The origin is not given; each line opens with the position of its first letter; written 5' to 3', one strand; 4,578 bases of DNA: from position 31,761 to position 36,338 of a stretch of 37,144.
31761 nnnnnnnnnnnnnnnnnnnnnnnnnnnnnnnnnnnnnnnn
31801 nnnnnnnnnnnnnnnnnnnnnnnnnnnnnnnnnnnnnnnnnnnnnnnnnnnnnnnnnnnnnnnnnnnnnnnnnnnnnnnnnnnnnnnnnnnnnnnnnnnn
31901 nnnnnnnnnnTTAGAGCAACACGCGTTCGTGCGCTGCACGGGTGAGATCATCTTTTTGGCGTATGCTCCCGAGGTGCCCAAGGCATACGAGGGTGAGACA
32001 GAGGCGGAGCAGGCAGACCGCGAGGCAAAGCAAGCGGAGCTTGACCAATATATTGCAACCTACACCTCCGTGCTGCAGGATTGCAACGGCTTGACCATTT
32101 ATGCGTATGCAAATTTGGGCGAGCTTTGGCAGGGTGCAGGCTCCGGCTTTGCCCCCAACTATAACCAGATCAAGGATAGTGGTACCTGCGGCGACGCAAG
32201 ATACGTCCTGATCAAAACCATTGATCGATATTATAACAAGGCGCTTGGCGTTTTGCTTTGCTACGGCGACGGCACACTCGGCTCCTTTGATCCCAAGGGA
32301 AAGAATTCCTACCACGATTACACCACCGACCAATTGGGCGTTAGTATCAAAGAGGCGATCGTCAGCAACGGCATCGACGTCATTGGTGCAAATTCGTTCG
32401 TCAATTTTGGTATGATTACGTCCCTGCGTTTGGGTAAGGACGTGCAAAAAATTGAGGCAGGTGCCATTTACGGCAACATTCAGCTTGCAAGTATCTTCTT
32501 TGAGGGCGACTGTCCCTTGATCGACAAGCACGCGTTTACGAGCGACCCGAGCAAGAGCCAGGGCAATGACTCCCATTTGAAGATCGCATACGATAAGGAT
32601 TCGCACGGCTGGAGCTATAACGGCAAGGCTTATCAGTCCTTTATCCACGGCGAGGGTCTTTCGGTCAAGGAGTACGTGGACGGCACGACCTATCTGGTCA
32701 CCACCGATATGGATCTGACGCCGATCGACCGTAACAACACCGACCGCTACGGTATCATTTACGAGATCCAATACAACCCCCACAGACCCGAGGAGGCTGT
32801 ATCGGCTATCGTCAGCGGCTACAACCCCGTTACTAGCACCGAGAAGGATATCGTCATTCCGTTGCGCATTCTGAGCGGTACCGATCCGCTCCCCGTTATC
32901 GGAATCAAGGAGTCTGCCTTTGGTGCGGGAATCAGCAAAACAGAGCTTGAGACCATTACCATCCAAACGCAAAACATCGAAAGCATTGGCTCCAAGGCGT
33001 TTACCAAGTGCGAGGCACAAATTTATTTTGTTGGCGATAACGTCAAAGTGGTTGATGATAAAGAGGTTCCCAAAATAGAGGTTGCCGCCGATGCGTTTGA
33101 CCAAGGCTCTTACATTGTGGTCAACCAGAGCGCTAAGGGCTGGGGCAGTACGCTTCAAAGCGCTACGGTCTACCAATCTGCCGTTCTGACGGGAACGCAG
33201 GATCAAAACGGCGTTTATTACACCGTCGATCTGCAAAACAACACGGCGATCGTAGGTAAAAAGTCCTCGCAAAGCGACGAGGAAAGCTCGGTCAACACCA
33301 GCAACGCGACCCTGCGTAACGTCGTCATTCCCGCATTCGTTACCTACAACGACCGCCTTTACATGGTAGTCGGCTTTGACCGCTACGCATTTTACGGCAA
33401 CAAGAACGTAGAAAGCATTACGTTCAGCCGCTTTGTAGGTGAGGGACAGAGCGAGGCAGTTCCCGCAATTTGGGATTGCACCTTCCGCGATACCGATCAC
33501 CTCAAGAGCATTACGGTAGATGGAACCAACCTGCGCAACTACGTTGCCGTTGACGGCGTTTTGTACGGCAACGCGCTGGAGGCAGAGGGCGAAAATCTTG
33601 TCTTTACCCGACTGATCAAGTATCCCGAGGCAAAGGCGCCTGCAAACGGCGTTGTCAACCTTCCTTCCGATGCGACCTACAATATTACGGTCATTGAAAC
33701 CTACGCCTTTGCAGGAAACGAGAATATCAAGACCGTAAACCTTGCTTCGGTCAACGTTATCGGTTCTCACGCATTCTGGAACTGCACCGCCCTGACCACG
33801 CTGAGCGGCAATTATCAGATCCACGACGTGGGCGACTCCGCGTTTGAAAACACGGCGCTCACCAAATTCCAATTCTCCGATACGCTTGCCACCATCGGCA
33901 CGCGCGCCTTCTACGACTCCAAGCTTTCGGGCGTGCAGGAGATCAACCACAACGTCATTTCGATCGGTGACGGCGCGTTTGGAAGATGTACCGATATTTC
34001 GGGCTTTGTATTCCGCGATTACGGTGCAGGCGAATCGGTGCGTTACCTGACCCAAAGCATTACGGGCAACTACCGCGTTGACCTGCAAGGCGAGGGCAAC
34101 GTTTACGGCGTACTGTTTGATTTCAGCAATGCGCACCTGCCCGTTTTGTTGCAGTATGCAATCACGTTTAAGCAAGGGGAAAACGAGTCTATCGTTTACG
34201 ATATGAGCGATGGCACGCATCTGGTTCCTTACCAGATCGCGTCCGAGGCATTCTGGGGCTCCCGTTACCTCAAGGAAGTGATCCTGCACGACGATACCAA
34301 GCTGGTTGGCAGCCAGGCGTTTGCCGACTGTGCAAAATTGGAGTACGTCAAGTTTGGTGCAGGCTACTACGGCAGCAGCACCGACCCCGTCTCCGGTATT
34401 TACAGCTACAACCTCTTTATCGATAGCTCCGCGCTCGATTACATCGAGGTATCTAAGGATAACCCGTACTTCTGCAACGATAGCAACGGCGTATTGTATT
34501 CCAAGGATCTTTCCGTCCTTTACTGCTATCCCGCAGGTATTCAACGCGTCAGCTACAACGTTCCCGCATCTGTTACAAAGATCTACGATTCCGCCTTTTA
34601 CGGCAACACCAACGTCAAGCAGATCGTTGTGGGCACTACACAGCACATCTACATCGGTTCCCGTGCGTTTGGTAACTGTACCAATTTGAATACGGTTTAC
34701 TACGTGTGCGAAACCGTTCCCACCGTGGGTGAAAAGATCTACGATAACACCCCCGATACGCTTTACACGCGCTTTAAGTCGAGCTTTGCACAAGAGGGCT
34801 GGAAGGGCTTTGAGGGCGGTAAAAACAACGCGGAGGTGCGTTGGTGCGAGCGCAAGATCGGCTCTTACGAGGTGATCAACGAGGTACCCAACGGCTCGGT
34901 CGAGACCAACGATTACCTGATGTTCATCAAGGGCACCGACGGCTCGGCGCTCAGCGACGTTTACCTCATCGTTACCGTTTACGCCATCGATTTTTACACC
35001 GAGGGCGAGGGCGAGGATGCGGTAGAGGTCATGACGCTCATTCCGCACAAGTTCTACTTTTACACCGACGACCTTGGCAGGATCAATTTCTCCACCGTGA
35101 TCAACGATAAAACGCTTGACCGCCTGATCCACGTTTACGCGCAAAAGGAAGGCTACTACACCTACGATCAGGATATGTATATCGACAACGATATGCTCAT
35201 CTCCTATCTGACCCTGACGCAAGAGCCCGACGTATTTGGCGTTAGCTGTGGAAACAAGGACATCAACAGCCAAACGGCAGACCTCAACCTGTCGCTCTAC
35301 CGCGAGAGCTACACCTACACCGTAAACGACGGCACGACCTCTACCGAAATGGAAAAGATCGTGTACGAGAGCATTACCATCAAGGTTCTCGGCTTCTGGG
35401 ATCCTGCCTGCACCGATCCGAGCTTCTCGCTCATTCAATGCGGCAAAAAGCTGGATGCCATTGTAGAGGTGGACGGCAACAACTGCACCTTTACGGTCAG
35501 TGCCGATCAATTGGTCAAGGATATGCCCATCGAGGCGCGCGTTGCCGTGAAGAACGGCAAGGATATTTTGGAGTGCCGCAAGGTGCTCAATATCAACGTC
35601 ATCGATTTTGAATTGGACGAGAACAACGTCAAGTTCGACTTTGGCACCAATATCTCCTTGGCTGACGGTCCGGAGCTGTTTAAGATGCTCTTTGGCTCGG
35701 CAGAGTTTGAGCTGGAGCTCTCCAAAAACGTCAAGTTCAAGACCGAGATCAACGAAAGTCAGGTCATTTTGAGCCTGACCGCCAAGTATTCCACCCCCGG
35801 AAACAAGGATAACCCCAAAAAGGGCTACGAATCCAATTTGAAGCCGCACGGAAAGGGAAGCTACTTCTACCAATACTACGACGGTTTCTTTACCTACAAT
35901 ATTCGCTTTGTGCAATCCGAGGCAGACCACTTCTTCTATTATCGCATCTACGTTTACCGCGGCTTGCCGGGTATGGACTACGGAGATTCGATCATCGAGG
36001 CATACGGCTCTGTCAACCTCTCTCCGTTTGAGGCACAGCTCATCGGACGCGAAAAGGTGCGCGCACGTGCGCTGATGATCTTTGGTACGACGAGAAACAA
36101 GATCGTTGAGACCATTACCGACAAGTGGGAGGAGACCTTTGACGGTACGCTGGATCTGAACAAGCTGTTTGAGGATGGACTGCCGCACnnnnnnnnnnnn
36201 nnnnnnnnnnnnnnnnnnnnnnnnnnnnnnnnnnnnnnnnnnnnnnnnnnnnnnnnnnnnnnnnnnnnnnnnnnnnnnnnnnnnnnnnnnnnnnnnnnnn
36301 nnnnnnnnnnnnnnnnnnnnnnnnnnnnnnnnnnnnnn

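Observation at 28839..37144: Coding frame of more than 8.3 kb that the ORF track misses; the track instead shows a 1425-aa antisense shadow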

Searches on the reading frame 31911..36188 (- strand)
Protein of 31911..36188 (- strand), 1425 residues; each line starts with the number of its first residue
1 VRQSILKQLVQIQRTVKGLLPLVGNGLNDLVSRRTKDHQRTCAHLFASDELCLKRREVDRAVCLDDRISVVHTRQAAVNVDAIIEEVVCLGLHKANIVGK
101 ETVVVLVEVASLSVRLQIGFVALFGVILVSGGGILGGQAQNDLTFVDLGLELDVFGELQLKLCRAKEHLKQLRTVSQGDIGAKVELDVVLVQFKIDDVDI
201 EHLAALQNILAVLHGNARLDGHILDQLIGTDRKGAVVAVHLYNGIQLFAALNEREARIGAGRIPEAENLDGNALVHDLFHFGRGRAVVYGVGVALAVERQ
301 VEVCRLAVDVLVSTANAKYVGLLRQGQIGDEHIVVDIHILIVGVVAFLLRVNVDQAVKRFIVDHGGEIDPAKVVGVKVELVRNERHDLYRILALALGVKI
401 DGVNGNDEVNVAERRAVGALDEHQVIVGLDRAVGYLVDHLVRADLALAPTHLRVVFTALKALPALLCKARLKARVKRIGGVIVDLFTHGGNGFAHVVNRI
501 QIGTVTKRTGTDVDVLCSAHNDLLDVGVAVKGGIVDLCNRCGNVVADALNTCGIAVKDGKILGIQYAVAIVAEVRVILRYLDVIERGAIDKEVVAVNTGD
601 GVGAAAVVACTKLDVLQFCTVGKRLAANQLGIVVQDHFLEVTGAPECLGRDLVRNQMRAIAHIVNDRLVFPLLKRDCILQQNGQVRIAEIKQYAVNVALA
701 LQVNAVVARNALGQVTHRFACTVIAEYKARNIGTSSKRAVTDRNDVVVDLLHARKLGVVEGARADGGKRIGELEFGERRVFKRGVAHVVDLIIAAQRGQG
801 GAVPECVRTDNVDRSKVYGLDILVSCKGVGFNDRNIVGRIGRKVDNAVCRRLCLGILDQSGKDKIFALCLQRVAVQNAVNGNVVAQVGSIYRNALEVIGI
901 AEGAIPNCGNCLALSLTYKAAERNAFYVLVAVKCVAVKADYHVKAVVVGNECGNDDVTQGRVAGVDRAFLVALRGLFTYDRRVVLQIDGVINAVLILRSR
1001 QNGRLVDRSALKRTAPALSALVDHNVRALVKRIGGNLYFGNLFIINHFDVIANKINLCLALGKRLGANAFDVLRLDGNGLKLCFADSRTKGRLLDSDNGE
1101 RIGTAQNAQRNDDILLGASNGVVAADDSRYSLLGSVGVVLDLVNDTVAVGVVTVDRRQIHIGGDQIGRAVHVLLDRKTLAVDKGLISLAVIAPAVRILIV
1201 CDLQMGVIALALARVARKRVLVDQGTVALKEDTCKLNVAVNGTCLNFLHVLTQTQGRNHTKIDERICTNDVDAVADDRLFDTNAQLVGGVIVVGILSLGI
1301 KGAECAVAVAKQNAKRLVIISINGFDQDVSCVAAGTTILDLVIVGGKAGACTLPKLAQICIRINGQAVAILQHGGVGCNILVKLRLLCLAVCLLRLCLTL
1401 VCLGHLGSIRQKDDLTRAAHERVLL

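Call 5: search_protein_families(library=pfam, proteins=[window:31911-36188:-], max_evalue=1)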
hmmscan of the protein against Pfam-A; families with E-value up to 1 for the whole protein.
window:31911-36188:- (1425 aa): 0 families

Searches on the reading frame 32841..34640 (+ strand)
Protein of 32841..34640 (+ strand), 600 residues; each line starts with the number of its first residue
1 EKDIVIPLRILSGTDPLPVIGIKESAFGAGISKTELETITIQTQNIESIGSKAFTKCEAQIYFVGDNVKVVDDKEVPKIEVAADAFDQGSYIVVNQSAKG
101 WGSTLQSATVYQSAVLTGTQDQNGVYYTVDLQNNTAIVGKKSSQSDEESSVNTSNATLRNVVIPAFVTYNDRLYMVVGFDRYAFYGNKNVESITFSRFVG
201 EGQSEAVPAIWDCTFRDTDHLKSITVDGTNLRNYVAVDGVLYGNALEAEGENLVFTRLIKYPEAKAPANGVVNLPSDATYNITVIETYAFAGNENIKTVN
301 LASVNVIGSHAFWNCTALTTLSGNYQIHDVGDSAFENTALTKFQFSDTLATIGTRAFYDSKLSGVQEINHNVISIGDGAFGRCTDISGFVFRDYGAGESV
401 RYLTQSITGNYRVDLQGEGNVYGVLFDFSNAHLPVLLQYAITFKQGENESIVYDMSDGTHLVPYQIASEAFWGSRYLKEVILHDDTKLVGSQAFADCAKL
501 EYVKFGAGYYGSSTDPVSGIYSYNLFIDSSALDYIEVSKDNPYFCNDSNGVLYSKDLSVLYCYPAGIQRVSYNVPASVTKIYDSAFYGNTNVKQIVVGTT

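Call 7: search_protein_families(library=pfam, proteins=[window:32841-34640:+], max_evalue=1)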
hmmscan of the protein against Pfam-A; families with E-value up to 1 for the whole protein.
window:32841-34640:+ (600 aa): 2 families
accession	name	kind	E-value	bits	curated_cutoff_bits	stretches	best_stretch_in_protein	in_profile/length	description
PF13306.12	LRR_5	-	3.7e-36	124.3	27.7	4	281-386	21-126/127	BspA type Leucine rich repeat region (6 copies)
PF13855.12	LRR_8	-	2.7e-07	30.7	27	1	281-321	12-54/61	Leucine rich repeat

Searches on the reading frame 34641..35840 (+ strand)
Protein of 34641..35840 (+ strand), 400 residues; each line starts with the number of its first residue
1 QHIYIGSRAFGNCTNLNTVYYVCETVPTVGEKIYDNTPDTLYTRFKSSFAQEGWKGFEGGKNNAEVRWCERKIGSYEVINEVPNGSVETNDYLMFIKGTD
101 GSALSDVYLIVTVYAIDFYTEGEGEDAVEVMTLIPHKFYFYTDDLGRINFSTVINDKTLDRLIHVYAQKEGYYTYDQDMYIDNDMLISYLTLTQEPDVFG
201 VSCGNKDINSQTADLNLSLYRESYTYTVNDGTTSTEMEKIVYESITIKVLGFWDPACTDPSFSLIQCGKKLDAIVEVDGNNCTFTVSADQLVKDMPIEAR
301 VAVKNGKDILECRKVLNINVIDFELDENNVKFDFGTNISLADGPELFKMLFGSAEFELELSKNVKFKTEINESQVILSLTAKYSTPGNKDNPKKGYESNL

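Call 7: search_protein_families(library=pfam, proteins=[window:34641-35840:+], max_evalue=1)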
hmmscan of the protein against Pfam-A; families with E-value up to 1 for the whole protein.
window:34641-35840:+ (400 aa): 1 family
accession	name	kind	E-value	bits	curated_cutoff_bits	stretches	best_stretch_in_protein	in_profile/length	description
PF13306.12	LRR_5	-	0.02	15.2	27.7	1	3-62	23-80/127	BspA type Leucine rich repeat region (6 copies)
